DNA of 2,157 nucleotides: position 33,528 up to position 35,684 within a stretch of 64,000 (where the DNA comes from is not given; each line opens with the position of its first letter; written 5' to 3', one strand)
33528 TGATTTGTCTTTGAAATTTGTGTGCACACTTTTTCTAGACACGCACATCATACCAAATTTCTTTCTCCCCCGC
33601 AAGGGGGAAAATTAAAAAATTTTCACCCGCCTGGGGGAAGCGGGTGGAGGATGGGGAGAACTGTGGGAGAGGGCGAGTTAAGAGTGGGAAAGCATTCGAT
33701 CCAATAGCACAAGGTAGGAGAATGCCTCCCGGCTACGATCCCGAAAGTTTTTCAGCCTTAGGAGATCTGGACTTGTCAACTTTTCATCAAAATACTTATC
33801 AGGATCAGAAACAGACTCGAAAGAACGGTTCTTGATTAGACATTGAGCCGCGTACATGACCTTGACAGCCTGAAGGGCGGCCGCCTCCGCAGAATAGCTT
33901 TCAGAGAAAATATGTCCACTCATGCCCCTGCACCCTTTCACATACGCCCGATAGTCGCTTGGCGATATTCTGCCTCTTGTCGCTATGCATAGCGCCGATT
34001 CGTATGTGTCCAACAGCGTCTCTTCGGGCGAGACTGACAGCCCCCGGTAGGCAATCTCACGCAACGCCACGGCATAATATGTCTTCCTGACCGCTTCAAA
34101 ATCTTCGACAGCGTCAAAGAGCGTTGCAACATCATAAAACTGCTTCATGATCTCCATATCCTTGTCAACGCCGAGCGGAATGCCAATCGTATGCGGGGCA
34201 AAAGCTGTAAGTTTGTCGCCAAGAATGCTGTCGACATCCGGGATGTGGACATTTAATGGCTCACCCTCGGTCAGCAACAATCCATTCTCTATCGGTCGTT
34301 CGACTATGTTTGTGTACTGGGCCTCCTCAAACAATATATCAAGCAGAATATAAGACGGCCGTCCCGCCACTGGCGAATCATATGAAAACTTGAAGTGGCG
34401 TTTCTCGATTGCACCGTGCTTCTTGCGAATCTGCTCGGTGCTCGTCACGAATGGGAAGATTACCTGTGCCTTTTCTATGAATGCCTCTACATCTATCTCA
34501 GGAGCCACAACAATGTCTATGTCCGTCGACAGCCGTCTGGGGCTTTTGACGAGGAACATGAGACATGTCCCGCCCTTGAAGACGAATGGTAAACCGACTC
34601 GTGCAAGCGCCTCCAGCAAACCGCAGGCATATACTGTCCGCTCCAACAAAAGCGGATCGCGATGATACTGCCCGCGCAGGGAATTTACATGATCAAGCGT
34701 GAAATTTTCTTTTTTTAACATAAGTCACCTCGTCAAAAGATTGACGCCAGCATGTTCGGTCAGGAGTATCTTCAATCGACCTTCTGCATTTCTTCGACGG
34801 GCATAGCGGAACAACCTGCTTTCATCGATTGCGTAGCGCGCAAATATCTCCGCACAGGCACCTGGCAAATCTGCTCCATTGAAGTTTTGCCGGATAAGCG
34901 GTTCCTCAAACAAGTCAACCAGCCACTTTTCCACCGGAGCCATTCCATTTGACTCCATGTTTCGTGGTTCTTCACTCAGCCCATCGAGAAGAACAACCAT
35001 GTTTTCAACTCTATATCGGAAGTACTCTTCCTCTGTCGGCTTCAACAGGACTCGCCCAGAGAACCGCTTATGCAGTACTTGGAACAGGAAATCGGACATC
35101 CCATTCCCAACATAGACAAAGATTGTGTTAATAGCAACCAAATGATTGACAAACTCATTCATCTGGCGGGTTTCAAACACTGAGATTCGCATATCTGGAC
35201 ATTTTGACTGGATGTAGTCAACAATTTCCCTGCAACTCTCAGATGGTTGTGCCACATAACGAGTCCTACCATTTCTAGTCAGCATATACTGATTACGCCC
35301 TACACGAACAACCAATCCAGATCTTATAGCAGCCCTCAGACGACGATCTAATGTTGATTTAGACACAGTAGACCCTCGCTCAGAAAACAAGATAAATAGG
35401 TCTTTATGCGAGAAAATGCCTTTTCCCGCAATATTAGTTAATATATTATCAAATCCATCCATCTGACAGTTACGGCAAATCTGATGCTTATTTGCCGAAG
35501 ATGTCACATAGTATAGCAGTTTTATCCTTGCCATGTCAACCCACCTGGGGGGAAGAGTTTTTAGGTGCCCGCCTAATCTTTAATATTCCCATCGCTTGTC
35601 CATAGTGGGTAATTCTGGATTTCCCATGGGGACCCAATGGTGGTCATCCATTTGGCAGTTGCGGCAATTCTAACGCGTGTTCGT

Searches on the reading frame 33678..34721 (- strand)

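Call 27: search_protein_families(library=pfam, proteins=[window:33678-34721:-], max_evalue=0.00001)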
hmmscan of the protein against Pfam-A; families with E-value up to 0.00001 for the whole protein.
window:33678-34721:- (347 aa): 1 family
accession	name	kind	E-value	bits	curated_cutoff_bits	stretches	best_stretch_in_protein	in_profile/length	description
PF08843.17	AbiEii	-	5.8e-20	72.7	22.5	1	39-263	8-222/238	Nucleotidyl transferase AbiEii toxin, Type IV TA system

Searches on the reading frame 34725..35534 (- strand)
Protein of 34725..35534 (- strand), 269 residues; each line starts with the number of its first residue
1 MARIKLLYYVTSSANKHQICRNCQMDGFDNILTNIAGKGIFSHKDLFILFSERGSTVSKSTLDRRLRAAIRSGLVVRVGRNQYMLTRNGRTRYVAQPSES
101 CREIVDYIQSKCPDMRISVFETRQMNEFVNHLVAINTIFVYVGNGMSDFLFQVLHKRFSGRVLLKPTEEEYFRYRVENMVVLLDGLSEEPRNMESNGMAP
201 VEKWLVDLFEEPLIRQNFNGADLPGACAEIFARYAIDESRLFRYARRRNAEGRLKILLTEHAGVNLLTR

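Call 27: search_protein_families(library=pfam, proteins=[window:34725-35534:-], max_evalue=0.00001)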
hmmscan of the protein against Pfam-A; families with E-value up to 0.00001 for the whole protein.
window:34725-35534:- (269 aa): 1 family
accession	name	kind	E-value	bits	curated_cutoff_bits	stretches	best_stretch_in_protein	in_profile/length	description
PF20217.3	DUF6577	-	3.2e-37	128.7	27.8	1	61-261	1-201/204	Family of unknown function (DUF6577)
